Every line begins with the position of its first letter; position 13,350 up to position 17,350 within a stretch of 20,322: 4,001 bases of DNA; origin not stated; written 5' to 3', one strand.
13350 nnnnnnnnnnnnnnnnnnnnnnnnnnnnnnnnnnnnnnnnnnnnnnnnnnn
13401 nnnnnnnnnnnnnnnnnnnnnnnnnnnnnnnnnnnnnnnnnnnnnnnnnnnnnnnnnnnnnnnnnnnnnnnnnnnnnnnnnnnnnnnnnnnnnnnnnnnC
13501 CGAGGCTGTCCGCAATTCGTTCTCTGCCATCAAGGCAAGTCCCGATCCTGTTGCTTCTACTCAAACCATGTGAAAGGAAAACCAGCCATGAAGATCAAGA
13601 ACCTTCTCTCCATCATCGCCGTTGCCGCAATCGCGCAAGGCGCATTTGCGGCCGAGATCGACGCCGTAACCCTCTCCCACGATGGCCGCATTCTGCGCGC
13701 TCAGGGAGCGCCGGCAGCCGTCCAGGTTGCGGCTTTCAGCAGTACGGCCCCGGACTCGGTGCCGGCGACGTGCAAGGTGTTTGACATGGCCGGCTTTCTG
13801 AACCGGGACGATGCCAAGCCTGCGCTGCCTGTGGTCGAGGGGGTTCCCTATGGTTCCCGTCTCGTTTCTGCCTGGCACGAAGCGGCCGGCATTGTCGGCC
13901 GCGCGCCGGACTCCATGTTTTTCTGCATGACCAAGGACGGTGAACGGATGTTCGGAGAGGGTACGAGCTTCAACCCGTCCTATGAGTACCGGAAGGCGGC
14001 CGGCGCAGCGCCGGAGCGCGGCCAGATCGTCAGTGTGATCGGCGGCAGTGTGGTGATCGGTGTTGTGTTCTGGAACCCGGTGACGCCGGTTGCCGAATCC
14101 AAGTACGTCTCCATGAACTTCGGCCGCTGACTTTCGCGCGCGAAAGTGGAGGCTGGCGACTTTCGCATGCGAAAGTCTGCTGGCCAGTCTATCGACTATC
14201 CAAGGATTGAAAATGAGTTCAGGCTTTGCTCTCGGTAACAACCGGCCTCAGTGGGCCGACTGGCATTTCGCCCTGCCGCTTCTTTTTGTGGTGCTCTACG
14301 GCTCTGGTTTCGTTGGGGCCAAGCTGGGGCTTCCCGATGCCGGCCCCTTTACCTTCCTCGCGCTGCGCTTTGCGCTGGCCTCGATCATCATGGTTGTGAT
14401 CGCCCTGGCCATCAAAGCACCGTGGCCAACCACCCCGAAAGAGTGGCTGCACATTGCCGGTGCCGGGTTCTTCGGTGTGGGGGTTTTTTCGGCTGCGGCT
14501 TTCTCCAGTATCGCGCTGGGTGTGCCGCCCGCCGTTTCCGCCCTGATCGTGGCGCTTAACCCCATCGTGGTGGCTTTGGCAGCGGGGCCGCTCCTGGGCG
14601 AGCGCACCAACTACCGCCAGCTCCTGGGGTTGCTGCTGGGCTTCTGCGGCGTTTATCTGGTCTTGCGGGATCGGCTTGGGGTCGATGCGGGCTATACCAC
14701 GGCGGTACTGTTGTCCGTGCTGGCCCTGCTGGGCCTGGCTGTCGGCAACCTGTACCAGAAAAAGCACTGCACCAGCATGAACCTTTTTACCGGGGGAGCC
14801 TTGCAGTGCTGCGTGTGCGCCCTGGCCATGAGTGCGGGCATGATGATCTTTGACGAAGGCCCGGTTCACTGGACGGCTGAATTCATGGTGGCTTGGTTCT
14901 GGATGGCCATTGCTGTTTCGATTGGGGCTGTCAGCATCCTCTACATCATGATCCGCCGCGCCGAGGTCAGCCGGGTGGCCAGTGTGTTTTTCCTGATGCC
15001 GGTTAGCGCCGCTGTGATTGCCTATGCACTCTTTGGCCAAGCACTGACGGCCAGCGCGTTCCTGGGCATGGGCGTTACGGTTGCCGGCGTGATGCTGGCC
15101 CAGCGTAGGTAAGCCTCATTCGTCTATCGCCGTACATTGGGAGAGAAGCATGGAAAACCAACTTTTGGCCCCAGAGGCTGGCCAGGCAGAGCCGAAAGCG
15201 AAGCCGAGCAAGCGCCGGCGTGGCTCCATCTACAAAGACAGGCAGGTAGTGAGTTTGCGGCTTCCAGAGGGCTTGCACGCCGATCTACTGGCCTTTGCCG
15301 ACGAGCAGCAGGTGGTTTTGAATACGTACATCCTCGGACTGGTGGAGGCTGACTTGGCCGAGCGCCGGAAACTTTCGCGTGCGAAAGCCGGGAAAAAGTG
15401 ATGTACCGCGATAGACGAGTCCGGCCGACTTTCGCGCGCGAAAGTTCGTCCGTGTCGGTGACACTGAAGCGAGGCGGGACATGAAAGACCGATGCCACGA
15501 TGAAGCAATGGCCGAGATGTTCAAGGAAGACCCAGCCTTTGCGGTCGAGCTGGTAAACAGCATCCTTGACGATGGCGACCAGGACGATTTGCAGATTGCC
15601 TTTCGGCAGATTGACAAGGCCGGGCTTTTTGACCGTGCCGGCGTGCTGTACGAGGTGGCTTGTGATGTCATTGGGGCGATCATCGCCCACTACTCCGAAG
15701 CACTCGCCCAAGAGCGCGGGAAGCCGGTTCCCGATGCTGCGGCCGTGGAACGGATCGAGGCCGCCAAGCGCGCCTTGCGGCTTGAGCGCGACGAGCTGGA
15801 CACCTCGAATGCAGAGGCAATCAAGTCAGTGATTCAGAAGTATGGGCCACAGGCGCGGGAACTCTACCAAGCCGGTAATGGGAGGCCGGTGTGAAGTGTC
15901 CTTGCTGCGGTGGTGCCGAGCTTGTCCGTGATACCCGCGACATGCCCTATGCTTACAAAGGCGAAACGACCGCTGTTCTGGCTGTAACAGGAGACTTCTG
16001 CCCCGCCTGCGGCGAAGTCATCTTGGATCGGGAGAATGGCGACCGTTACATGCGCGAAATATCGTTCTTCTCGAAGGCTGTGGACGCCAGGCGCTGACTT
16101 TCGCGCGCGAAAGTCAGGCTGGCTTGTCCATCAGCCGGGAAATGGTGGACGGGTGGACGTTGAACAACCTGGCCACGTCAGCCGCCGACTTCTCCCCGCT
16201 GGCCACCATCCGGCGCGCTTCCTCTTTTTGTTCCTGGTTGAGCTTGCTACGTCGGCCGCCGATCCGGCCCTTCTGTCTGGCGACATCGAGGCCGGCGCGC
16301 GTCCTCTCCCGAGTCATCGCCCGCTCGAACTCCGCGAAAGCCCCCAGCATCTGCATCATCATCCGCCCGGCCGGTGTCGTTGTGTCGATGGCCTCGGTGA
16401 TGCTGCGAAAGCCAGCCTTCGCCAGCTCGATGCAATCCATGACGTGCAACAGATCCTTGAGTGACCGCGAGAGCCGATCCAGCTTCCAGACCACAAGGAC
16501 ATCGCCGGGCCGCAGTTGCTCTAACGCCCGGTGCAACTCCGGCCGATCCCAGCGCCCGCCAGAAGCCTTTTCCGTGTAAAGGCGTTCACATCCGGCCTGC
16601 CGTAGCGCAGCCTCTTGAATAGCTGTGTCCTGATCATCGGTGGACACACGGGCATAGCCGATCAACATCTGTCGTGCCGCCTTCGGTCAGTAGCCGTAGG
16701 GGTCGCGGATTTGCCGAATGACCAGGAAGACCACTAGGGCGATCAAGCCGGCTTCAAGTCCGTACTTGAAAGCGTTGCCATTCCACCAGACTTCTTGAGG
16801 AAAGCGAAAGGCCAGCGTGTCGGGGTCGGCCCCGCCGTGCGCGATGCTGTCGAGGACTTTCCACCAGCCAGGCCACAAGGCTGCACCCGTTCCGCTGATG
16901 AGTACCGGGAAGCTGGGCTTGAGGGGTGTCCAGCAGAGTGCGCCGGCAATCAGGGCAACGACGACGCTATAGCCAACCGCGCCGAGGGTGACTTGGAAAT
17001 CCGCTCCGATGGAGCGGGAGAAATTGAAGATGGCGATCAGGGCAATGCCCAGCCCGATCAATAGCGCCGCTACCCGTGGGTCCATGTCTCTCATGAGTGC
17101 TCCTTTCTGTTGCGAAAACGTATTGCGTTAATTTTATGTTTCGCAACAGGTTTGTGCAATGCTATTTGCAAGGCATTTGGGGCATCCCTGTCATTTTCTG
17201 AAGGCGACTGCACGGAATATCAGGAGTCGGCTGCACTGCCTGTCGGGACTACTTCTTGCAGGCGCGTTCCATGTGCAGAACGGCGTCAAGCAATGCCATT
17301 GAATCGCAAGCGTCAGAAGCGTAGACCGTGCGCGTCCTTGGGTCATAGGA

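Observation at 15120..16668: RHH gene precisely bracketed by 18-bp inverted repeats, next to a Gin/Hin-type serine invertase: possible invertible or autoregulated switch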

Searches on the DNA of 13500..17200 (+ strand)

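Call 6: search_dna_similar(query=window:13500-17200:+, collection=plasmids, mode=near, max_rows=40)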
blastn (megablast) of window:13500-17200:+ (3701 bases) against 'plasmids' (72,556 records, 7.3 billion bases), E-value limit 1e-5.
No match.
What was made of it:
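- Tried and rejected: None were found (call 6), so comparisons relied on metagenome contigs.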

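Call 13: search_dna_similar(query=window:15050-16120:+, collection=plasmids, mode=distant, max_rows=30)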
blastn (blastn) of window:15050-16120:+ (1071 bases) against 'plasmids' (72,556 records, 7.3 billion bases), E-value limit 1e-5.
Records with a match: 79; places in all: 89; records where one place covers at least 80% of the query: 0.
Best place of each record, by identity: 80-90% 4; 60-80% 75.
By first word of the organism name: Pseudomonas 18; Escherichia 11; Citrobacter 5; Mycetohabitans 3; uncultured 3; Serratia 3; Providencia 3; Acidovorax 3; Pandoraea 3; Enterobacter 3; and 19 more.
By predicted mobility (MOB-suite, as given by PLSDB): mobilizable 48; conjugative 22; non-mobilizable 9.
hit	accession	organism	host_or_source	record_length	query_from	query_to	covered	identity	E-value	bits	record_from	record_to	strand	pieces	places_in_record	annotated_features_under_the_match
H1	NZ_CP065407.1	Diaphorobacter sp. JS3051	whole organism,soil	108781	431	1011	28%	73.8%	3e-14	168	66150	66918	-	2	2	type II toxin-antitoxin system MqsA family antitoxin | addiction module antidote protein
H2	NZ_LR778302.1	Denitratisoma oestradiolicum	-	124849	583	820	22%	75.2%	4e-37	164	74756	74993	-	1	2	hypothetical protein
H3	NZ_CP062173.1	Mycetohabitans rhizoxinica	Rhizopus microsporus,bacterial ...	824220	843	999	15%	77.7%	1e-25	126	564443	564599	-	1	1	none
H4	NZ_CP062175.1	Mycetohabitans rhizoxinica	Rhizopus microsporus,bacterial culture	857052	843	999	15%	77.7%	1e-25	126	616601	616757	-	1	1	none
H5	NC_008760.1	Polaromonas naphthalenivorans CJ2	-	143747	843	1001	15%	75.5%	2e-21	112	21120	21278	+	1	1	type II toxin-antitoxin system MqsA family antitoxin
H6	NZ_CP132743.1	Mycetohabitans endofungorum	Rhizopus microsporus,culture isolated ...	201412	843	999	15%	75.2%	3e-20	108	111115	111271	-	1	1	type II toxin-antitoxin system MqsA family antitoxin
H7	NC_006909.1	Leptospirillum ferrooxidans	-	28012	843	1001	15%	73.8%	6e-16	93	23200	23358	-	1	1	none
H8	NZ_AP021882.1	Sulfuriferula nivalis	-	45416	843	1001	15%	71.7%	3e-13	85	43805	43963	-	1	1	type II toxin-antitoxin system MqsA family antitoxin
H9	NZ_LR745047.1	Klebsiella pneumoniae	Homo sapiens,stool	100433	432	572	13%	75.2%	5e-17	98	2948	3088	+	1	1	hypothetical protein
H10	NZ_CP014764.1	Klebsiella pneumoniae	-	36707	432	572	13%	74.5%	6e-16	93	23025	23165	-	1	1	hypothetical protein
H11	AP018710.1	uncultured bacterium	-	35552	432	572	13%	73.8%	3e-14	89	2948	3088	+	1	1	transcriptional regulator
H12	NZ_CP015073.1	Escherichia coli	Homo sapiens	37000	432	572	13%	73.8%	3e-14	89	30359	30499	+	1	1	hypothetical protein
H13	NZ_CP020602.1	Pseudomonas aeruginosa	Homo sapiens,sputum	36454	432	572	13%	73.8%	3e-14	89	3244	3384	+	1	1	addiction module antidote protein | Flp pilus assembly complex ATPase component TadA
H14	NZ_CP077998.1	Pseudomonas aeruginosa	Homo sapiens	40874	432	572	13%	73.8%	3e-14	89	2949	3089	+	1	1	hypothetical protein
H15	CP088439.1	Escherichia coli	Homo sapiens,blood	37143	432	572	13%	73.8%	3e-14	89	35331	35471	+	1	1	addiction module antidote protein | Flp pilus assembly complex ATPase component TadA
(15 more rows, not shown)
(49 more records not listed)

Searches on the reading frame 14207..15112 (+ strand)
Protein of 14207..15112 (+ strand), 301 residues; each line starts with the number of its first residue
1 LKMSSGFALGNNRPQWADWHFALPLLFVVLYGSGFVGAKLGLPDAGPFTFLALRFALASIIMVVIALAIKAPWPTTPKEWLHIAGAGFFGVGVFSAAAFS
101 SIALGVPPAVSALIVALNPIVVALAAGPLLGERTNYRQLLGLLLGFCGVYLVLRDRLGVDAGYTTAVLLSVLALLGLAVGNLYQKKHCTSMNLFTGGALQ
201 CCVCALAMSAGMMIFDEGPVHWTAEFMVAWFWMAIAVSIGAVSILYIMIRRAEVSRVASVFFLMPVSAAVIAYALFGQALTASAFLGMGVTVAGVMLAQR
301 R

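Call 8: search_protein_families(library=pfam, proteins=[window:14207-15112:+], max_evalue=0.1)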
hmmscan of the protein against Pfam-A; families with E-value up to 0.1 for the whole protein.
window:14207-15112:+ (301 aa): 1 family
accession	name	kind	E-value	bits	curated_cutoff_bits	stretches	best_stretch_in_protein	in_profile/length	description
PF00892.27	EamA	-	8.3e-28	97.8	28.2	2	25-153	8-134/135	EamA-like transporter family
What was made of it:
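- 14213..15112 (+): eamA (DMT-family transporter), always directly upstream of the left arm when present. Pfam EamA, E 8e-28 (call 8).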
